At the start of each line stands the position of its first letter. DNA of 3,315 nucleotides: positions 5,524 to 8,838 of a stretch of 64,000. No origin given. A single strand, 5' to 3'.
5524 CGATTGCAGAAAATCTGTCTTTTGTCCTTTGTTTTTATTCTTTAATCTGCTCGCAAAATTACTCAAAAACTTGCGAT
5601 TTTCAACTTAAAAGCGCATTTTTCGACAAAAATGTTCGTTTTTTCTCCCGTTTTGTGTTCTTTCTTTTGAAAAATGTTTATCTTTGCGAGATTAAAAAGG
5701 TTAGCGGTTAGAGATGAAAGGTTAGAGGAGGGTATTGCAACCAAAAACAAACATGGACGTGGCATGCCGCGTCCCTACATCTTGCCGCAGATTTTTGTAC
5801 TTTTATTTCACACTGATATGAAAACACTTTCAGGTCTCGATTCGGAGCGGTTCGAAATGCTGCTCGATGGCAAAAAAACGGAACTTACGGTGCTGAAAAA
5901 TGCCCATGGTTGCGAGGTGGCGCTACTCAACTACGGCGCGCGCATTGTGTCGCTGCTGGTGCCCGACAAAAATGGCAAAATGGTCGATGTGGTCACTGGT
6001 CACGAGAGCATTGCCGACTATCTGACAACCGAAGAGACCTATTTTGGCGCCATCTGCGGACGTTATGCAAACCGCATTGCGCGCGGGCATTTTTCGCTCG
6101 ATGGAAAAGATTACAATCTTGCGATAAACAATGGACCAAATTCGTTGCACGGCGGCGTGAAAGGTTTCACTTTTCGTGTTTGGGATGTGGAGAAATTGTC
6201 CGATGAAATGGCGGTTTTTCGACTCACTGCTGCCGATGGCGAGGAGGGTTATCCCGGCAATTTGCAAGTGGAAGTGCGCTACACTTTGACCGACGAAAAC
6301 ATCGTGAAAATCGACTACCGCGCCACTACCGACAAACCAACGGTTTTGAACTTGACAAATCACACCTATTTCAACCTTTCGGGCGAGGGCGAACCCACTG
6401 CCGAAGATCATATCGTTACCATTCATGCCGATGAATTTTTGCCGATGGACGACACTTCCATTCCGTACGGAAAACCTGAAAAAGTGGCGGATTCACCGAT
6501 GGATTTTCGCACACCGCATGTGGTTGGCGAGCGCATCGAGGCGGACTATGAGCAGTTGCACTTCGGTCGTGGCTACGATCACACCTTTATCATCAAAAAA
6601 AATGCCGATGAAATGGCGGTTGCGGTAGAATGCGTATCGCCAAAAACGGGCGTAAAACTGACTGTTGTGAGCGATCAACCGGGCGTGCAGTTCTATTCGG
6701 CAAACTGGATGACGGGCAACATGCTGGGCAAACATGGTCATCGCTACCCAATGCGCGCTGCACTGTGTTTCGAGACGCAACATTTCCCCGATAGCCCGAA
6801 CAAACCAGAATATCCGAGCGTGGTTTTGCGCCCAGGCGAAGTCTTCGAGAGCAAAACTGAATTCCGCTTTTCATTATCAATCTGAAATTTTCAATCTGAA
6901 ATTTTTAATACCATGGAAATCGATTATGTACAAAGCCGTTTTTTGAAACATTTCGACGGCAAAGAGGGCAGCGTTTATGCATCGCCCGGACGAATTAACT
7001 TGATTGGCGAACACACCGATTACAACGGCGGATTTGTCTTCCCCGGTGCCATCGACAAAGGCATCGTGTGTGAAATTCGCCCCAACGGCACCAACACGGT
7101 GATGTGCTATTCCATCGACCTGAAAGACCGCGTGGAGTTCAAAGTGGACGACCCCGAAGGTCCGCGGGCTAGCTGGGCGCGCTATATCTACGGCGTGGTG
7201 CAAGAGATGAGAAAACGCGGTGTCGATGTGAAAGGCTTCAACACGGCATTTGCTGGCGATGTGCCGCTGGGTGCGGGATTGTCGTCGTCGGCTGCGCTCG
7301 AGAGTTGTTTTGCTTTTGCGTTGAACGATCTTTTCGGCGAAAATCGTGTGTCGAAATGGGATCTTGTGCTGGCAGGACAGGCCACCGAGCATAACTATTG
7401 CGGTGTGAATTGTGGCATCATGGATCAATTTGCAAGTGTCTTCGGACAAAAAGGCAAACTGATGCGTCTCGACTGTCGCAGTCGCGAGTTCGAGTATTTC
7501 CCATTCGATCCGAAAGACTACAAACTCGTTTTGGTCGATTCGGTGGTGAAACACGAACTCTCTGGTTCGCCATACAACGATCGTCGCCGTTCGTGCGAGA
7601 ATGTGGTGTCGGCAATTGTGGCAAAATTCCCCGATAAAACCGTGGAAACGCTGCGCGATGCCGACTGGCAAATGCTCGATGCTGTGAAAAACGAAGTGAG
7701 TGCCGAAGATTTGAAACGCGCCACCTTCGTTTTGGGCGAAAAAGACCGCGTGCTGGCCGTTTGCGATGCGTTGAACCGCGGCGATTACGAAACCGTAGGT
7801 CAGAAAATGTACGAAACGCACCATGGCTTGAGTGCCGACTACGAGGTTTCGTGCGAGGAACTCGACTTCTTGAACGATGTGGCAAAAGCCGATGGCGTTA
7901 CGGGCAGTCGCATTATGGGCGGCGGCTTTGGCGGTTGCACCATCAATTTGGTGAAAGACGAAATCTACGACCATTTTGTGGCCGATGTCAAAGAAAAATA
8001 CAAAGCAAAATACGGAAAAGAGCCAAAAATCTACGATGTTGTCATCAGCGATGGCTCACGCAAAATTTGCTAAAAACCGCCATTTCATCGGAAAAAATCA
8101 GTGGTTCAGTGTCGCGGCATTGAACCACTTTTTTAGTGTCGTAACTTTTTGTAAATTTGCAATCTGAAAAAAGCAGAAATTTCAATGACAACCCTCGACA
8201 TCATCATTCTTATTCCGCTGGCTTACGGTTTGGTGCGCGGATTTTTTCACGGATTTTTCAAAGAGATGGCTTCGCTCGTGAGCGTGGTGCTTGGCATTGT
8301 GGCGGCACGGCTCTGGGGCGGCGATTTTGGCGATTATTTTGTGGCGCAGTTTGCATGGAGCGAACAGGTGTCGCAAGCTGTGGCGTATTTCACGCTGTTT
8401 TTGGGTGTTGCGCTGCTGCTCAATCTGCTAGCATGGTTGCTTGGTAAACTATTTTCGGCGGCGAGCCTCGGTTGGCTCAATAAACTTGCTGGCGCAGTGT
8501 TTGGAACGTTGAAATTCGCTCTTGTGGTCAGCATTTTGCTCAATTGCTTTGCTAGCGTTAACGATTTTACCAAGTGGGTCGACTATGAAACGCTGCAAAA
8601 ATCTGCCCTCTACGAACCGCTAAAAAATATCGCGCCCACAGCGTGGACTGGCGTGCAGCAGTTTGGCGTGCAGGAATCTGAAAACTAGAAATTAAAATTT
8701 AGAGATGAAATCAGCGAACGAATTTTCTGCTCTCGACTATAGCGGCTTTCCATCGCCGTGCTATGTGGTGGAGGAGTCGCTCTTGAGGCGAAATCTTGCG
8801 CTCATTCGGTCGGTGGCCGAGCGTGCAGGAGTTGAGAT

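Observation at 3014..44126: Strongly over-represented word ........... (core of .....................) in both genes and spacers, in both orientations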

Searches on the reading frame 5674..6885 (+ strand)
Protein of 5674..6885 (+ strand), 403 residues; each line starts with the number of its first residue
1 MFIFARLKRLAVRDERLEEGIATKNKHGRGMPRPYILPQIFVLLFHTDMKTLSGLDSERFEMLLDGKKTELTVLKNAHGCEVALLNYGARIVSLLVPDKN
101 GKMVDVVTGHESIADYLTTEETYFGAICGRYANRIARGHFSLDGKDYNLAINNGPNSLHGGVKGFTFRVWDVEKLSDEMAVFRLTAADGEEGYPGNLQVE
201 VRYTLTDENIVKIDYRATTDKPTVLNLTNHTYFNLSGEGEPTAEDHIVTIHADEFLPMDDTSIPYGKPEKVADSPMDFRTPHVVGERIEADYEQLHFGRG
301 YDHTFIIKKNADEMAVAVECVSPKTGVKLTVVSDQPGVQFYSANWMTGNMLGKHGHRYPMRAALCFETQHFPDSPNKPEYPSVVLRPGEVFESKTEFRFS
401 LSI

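Call 6: search_protein_families(library=pfam, proteins=[window:5674-6885:+])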
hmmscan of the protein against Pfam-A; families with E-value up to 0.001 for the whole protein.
window:5674-6885:+ (403 aa): 1 family
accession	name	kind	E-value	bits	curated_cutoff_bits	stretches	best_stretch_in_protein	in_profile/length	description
PF01263.26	Aldose_epim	-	8.4e-91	304.9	27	1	72-398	3-299/299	Aldose 1-epimerase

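Call 17: find_related_loci(query=window:5674-6885:+, collection=genome_contigs, flank=10000)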
Query window:5674-6885:+ (403 aa) in genome_contigs; peptide patterns used: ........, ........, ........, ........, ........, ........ (x = any residue, [..] = any of these).
125 stretches matched a pattern; 22 encode a relative of the query (tblastn E <= 1e-3); 22 distinct loci.
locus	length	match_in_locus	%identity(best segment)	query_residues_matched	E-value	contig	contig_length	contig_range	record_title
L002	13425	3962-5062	96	35-400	0e+0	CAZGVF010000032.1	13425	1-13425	MAG TPA_asm: uncultured Paludibacteraceae bacterium isolate binchicken_co323_327 genome assembly, contig: NODE_4980_leng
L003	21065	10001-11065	96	46-400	0e+0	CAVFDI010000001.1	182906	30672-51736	Paludibacteraceae bacterium isolate H07627-L1_cleanbin_000014 genome assembly, contig: Spades_H07627-L1_contig_6, whole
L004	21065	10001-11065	76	47-401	0e+0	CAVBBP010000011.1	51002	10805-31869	Segatella copri isolate H07663-L1_cleanbin_000012 genome assembly, contig: Spades_H07663-L1_contig_343, whole genome sho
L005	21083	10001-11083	62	43-402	6e-154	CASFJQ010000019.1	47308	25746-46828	uncultured Parabacteroides sp. isolate T20_L4_324324_idba_bin.13 genome assembly, contig: T20_L4_324324_idba_bin.13.fa_s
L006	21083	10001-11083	61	43-402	9e-152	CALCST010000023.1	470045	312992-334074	MAG TPA_asm: uncultured Parabacteroides sp. isolate SRR6425761_bin.111_CONCOCT_v1.1_MAG genome assembly, contig: ERZ1767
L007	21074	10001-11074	62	43-399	3e-151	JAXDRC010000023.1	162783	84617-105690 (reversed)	MAG: Parabacteroides sp. isolate SUG3458 k141_827812, whole genome shotgun sequence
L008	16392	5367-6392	50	60-401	6e-115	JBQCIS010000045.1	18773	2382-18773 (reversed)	MAG: Mucilaginibacter sp. isolate bin866 k141_426391, whole genome shotgun sequence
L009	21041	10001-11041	50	55-400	4e-114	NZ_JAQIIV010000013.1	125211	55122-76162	MAG: Pedobacter terrae isolate bin2 tig00000648, whole genome shotgun sequence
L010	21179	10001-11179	45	1-400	9e-114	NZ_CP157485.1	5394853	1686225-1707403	Pedobacter sp. KACC 23697 chromosome, complete genome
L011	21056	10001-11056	48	49-399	1e-113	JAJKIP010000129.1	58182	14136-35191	MAG: Segetibacter sp. isolate b85_HoplandSoilSeptJan k101_284591, whole genome shotgun sequence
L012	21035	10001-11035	48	58-401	7e-113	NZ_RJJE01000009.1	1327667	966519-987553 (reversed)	Rufibacter immobilis strain MCC P1 NODE_10_length_1327579_cov_251.938232, whole genome shotgun sequence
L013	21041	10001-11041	48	55-400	7e-112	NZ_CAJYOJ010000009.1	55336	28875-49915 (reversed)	MAG: uncultured Pedobacter sp. isolate S3C1012_SP226, whole genome shotgun sequence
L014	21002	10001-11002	50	68-401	5e-111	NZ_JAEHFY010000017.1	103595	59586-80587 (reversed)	Pedobacter segetis strain SD-b NODE_17_length_103595_cov_52.580450, whole genome shotgun sequence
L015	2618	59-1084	48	60-401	1e-110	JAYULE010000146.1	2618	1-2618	MAG: Sphingobacteriales bacterium isolate GFS_9309 GFS_9309_145, whole genome shotgun sequence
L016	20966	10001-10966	48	74-400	1e-96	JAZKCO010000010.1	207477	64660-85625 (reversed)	MAG: Bacteroidota bacterium isolate ADI_H3L2_122-bin045 ADIH3L2_B045_0_000000000010, whole genome shotgun sequence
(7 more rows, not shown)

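Call 53: find_homologous_proteins(query=L003:401-2440:-, max_evalue=1e-50)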
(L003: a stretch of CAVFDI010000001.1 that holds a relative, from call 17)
Query L003:401-2440:- (679 aa): 8000 proteins with E <= 1e-50 among 8000 candidates; the best 120 are listed.
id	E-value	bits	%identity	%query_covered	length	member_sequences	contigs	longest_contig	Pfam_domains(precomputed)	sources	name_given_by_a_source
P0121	0.0e+0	1521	96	100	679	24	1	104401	PF05649.19,PF01431.28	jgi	jgi:putative endopeptidase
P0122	0.0e+0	1277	81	100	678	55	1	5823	PF05649.19,PF01431.28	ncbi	-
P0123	0.0e+0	1249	79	100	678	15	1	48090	PF05649.19,PF01431.28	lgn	-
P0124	0.0e+0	1147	72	100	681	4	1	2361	PF05649.19,PF01431.28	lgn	-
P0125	0.0e+0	1128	70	100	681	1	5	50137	PF05649.19,PF01431.28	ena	-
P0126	0.0e+0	1119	70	100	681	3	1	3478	PF05649.19,PF01431.28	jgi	-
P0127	0.0e+0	1118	71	100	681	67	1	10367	PF05649.19,PF01431.28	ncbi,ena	-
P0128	0.0e+0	1113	71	100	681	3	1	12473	PF05649.19,PF01431.28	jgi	-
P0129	0.0e+0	1108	69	100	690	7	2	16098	PF05649.19,PF01431.28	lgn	-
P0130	0.0e+0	1108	69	100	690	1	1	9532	PF05649.19,PF01431.28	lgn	-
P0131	0.0e+0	1101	69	100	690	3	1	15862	PF05649.19,PF01431.28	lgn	-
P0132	0.0e+0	1034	66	100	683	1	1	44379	PF05649.19,PF01431.28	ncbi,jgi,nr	ncbi:MAG: M13 family metallopeptidase [Prevotellaceae bacterium]|jgi:putative endopeptidase|nr:M13 f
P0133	0.0e+0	1015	64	100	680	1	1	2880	PF05649.19,PF01431.28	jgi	jgi:putative endopeptidase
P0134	3.8e-297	1005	64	100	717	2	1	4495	PF05649.19,PF01431.28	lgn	-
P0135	4.3e-297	1005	64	100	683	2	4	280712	PF05649.19,PF01431.28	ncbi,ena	-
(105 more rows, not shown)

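Call 54: find_encoding_contigs(protein=P0121, flank=10000, max_places=3)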
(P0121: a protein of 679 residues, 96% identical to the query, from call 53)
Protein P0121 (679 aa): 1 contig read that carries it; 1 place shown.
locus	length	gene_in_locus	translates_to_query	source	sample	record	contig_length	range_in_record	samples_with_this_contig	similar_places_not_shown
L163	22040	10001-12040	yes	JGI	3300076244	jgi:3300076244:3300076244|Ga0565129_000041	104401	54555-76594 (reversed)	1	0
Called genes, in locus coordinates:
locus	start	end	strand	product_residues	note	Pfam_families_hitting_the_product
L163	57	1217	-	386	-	PF10509:GalKase_gal_bdg, PF00288:GHMP_kinases_N, PF08544:GHMP_kinases_C (weak)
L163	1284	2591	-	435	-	PF01263:Aldose_epim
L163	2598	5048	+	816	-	PF00150:Cellulase (faint)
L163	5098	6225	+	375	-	PF07745:Glyco_hydro_53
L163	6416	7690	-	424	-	PF00162:PGK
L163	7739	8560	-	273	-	PF01634:HisG, PF08029:HisG_C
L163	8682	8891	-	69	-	-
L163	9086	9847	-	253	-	PF24675:NpmA (weak), PF02390:Methyltransf_4, PF13847:Methyltransf_31 (weak), PF13649:Methyltransf_25 (weak)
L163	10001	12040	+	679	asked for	PF05649:Peptidase_M13_N, PF01431:Peptidase_M13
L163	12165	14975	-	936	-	PF04760:IF2_N, PF00009:GTP_EFTU, PF01926:MMR_HSR1, PF22042:EF-G_D2, PF11987:IF-2, PF03144:GTP_EFTU_D2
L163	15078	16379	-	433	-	PF08529:NusA_N, PF13184:KH_NusA_1st, PF26594:KH_NusA_2nd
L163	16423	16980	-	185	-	PF02576:RimP_N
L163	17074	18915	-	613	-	PF01541:GIY-YIG, PF27096:UvrC_M, PF22920:UvrC_RNaseH, PF08459:UvrC_RNaseH_dom, PF14520:HHH_5 (weak), PF12826:HHH_2 (weak)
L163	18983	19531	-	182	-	PF00156:Pribosyltran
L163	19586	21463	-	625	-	PF01134:GIDA, PF12831:FAD_oxidored (weak), PF21680:GIDA_C_1st, PF13932:SAM_GIDA_C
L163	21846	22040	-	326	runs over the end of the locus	PF04055:Radical_SAM, PF13186:SPASM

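Call 56: find_homologous_proteins(query=L163:19586-21463:-, max_evalue=1e-100)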
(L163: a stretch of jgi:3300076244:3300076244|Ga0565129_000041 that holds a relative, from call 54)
Query L163:19586-21463:- (625 aa): 8000 proteins with E <= 1e-100 among 8000 candidates; the best 120 are listed.
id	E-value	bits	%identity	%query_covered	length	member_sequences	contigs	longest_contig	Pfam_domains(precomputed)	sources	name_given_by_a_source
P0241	0.0e+0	1398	98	100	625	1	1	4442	PF21680.3,PF01134.29,PF13932.16,PF12831.14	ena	-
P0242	0.0e+0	1364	96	100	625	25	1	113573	PF21680.3,PF01134.29,PF13932.16,PF12831.14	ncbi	-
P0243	0.0e+0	1268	89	100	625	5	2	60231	PF21680.3,PF01134.29,PF13932.16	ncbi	-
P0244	0.0e+0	1268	88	100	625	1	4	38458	PF21680.3,PF01134.29,PF13932.16,PF12831.14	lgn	-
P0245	0.0e+0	1266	88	100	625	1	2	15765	PF21680.3,PF01134.29,PF13932.16,PF12831.14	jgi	-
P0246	0.0e+0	1265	88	100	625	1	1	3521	PF00890.31,PF21680.3,PF01134.29,PF13932.16,PF12831.14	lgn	-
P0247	0.0e+0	1264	88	100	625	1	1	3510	PF21680.3,PF01134.29,PF13932.16,PF12831.14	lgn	-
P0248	0.0e+0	1263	88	100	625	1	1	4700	PF00890.31,PF21680.3,PF01134.29,PF13932.16,PF12831.14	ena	-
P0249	0.0e+0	1263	88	100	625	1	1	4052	PF00890.31,PF21680.3,PF01134.29,PF13932.16,PF12831.14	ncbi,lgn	-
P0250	0.0e+0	1262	88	100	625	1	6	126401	PF21680.3,PF01134.29,PF13932.16,PF12831.14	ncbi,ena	-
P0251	0.0e+0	1262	88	100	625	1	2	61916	PF00890.31,PF21680.3,PF01134.29,PF13932.16,PF12831.14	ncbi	-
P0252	0.0e+0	1261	88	100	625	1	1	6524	PF00890.31,PF21680.3,PF01134.29,PF13932.16,PF12831.14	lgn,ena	-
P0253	0.0e+0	1261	88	100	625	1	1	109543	PF21680.3,PF01134.29,PF13932.16,PF12831.14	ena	-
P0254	0.0e+0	1261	88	100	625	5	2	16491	PF00890.31,PF21680.3,PF01134.29,PF13932.16,PF12831.14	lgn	-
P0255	0.0e+0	1260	88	100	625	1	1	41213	PF00890.31,PF21680.3,PF01134.29,PF13932.16,PF12831.14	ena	-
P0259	0.0e+0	1256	88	100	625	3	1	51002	PF00890.31,PF21680.3,PF01134.29,PF13932.16,PF12831.14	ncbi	-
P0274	0.0e+0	1234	86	100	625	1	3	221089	PF21680.3,PF01134.29,PF13932.16,PF12831.14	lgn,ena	-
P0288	0.0e+0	1160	80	100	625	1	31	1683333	PF21680.3,PF01134.29,PF13932.16,PF12831.14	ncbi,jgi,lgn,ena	ncbi:MAG: tRNA uridine-5-carboxymethylaminomethyl(34) synthesis enzyme MnmG [Paludibacteraceae bacte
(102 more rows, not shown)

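Call 57: find_encoding_contigs(protein=P0242, flank=10000, max_places=1)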
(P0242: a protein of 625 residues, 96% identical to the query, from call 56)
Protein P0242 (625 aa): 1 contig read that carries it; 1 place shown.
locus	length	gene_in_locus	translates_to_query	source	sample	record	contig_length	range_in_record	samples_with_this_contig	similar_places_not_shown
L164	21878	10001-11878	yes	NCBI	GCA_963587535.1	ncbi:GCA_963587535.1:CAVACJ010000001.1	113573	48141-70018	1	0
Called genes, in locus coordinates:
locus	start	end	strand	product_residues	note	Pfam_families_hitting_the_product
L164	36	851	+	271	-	PF13739:PdaC (weak), PF11738:DUF3298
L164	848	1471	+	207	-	PF02527:GidB, PF05175:MTS (faint), PF13847:Methyltransf_31, PF13649:Methyltransf_25 (weak)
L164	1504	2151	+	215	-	PF13151:DUF3990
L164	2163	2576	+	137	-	-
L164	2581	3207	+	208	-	PF23023:Anti-Pycsar_Apyc1 (faint), PF00753:Lactamase_B, PF19583:ODP (weak)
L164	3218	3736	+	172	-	PF25084:LbH_EIF2B (faint), PF00132:Hexapep, PF25087:GMPPB_C (faint), PF14602:Hexapep_2 (faint), PF21711:DCTN5, PF00132:Hexapep (weak)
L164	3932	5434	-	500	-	PF14134:DUF4301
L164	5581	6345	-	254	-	PF02265:S1-P1_nuclease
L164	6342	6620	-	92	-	-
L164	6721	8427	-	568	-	PF00515:TPR_1 (faint), PF07719:TPR_2 (faint), PF13424:TPR_12 (faint), PF14559:TPR_19 (faint)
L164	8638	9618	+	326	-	PF04055:Radical_SAM, PF13186:SPASM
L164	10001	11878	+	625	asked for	PF01134:GIDA, PF12831:FAD_oxidored (weak), PF21680:GIDA_C_1st, PF13932:SAM_GIDA_C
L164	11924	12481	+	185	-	PF00156:Pribosyltran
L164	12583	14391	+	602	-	PF01541:GIY-YIG, PF27096:UvrC_M, PF22920:UvrC_RNaseH, PF08459:UvrC_RNaseH_dom, PF14520:HHH_5 (faint), PF12826:HHH_2 (weak)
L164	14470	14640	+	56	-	-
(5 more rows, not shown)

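Call 58: find_encoding_contigs(protein=P0259, flank=10000, max_places=1)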
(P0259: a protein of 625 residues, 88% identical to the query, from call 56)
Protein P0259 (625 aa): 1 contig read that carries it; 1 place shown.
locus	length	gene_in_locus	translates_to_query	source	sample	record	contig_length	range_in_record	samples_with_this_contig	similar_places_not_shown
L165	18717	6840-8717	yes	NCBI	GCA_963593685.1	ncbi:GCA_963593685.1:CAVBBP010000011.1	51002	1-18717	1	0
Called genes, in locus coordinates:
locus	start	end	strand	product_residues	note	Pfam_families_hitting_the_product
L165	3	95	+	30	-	?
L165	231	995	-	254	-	PF02265:S1-P1_nuclease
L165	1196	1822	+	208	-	PF19570:DUF6088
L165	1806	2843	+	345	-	PF08843:AbiEii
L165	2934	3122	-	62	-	-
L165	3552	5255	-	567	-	PF07719:TPR_2 (faint), PF13432:TPR_16 (weak)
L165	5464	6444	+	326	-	PF04055:Radical_SAM, PF13186:SPASM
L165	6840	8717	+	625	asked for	PF00890:FAD_binding_2 (faint), PF01134:GIDA, PF12831:FAD_oxidored (weak), PF21680:GIDA_C_1st, PF13932:SAM_GIDA_C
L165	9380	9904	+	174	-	PF00156:Pribosyltran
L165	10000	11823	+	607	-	PF01541:GIY-YIG, PF27096:UvrC_M, PF22920:UvrC_RNaseH, PF08459:UvrC_RNaseH_dom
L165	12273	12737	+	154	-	PF02576:RimP_N, PF14438:SM-ATX (weak)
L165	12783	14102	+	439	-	PF08529:NusA_N, PF13184:KH_NusA_1st, PF26594:KH_NusA_2nd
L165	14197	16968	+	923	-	PF04760:IF2_N, PF00009:GTP_EFTU, PF01926:MMR_HSR1, PF22042:EF-G_D2, PF11987:IF-2, PF03144:GTP_EFTU_D2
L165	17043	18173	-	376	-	PF07745:Glyco_hydro_53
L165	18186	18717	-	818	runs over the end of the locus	PF00150:Cellulase (weak)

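Call 59: find_encoding_contigs(protein=P0274, flank=10000, max_places=1)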
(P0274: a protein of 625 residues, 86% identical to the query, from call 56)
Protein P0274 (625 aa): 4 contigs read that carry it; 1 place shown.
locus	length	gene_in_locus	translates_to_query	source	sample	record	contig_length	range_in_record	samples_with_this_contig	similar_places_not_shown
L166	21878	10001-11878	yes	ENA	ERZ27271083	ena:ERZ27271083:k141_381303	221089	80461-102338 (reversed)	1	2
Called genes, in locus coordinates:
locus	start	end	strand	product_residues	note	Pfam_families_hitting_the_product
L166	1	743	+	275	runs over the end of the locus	PF01634:HisG, PF08029:HisG_C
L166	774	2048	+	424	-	PF00162:PGK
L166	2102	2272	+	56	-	-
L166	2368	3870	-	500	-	PF14134:DUF4301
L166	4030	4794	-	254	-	PF02265:S1-P1_nuclease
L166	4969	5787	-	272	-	-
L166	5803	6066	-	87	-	-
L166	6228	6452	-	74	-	-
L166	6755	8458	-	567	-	PF07719:TPR_2 (faint)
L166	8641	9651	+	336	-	PF04055:Radical_SAM, PF13186:SPASM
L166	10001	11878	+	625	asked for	PF01134:GIDA, PF12831:FAD_oxidored (weak), PF21680:GIDA_C_1st, PF13932:SAM_GIDA_C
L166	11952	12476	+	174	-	PF00156:Pribosyltran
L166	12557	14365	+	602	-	PF01541:GIY-YIG, PF27096:UvrC_M, PF22920:UvrC_RNaseH, PF08459:UvrC_RNaseH_dom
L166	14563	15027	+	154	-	PF02576:RimP_N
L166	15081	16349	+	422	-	PF08529:NusA_N, PF13184:KH_NusA_1st, PF26594:KH_NusA_2nd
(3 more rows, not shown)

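Call 71: find_encoding_contigs(protein=P0288, flank=10000, max_places=1)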
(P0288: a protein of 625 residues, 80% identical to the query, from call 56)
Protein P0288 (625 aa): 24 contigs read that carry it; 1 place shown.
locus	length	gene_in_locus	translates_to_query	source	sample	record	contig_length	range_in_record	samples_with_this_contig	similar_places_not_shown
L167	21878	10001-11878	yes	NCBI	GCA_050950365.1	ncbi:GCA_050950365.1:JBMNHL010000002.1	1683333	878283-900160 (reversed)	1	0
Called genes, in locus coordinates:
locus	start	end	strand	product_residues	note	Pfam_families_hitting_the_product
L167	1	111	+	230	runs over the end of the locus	PF00156:Pribosyltran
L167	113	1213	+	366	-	PF13506:Glyco_transf_21, PF00535:Glycos_transf_2, PF10111:Glyco_tranf_2_2 (weak), PF13641:Glyco_tranf_2_3, PF13632:Glyco_trans_2_3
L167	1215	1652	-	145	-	PF09335:VTT_dom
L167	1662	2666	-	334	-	-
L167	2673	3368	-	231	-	PF02666:PS_Dcarbxylase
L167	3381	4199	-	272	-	PF01148:CTP_transf_1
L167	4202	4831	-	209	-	PF02589:LUD_dom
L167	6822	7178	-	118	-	PF02410:RsfS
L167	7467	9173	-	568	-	PF13181:TPR_8 (faint), PF07719:TPR_2 (faint), PF13424:TPR_12 (faint), PF13431:TPR_17 (faint)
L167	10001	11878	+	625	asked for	PF01134:GIDA, PF12831:FAD_oxidored (weak), PF21680:GIDA_C_1st, PF13932:SAM_GIDA_C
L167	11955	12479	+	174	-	PF00156:Pribosyltran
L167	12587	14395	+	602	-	PF01541:GIY-YIG, PF27096:UvrC_M, PF22920:UvrC_RNaseH, PF08459:UvrC_RNaseH_dom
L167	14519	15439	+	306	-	PF06574:FAD_syn, PF01687:Flavokinase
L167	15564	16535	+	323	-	PF00348:polyprenyl_synt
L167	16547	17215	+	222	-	PF01128:IspD, PF12804:NTP_transf_3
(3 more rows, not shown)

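Call 72: find_encoding_contigs(protein=P0250, flank=10000, max_places=1)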
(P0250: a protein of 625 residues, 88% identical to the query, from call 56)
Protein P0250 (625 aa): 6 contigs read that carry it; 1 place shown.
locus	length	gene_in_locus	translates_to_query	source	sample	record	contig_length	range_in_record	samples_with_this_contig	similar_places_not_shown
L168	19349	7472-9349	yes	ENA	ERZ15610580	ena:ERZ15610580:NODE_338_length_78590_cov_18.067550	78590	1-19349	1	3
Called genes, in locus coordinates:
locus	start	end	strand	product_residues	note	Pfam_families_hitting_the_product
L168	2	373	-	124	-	?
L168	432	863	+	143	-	PF02657:SufE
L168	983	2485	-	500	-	PF14134:DUF4301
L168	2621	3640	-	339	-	PF02265:S1-P1_nuclease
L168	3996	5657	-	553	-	PF07719:TPR_2 (faint), PF13432:TPR_16 (weak)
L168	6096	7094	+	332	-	PF04055:Radical_SAM, PF13186:SPASM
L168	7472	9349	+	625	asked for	PF01134:GIDA, PF12831:FAD_oxidored (weak), PF21680:GIDA_C_1st, PF13932:SAM_GIDA_C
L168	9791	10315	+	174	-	PF00156:Pribosyltran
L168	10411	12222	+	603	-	PF01541:GIY-YIG, PF27096:UvrC_M, PF22920:UvrC_RNaseH, PF08459:UvrC_RNaseH_dom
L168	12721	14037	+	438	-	PF02812:ELFV_dehydrog_N, PF00208:ELFV_dehydrog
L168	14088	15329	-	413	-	PF13620:CarboxypepD_reg (weak), PF13715:CarbopepD_reg_2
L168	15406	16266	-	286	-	PF00491:Arginase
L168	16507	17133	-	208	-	PF00753:Lactamase_B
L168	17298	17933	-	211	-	PF02527:GidB, PF13847:Methyltransf_31, PF13649:Methyltransf_25 (weak)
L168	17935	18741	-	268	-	PF13739:PdaC (weak), PF11738:DUF3298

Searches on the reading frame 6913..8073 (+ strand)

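Call 6: search_protein_families(library=pfam, proteins=[window:6913-8073:+])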
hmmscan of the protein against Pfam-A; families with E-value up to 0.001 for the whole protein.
window:6913-8073:+ (386 aa): 3 families
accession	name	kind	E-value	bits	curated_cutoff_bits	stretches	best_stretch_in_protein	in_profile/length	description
PF10509.15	GalKase_gal_bdg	-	4.8e-21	74.5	23.1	1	9-57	2-49/49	Galactokinase galactose-binding signature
PF00288.32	GHMP_kinases_N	-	7.2e-19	68.2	22.3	1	91-179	2-87/87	GHMP kinases N terminal domain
PF08544.19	GHMP_kinases_C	-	2.7e-07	31.3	21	1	286-350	4-69/85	GHMP kinases C terminal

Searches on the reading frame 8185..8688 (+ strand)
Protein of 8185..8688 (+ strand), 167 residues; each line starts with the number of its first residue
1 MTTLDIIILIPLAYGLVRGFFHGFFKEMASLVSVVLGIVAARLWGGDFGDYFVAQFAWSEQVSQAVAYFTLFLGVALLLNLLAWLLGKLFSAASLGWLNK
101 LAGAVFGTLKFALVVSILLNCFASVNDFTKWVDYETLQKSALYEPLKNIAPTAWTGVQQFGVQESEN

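Call 6: search_protein_families(library=pfam, proteins=[window:8185-8688:+])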
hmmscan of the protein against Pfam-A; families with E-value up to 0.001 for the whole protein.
window:8185-8688:+ (167 aa): 1 family
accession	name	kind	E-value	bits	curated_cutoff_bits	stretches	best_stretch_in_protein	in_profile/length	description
PF02674.22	Colicin_V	-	3.3e-31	108.7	29.3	1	4-151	1-144/144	Colicin V production protein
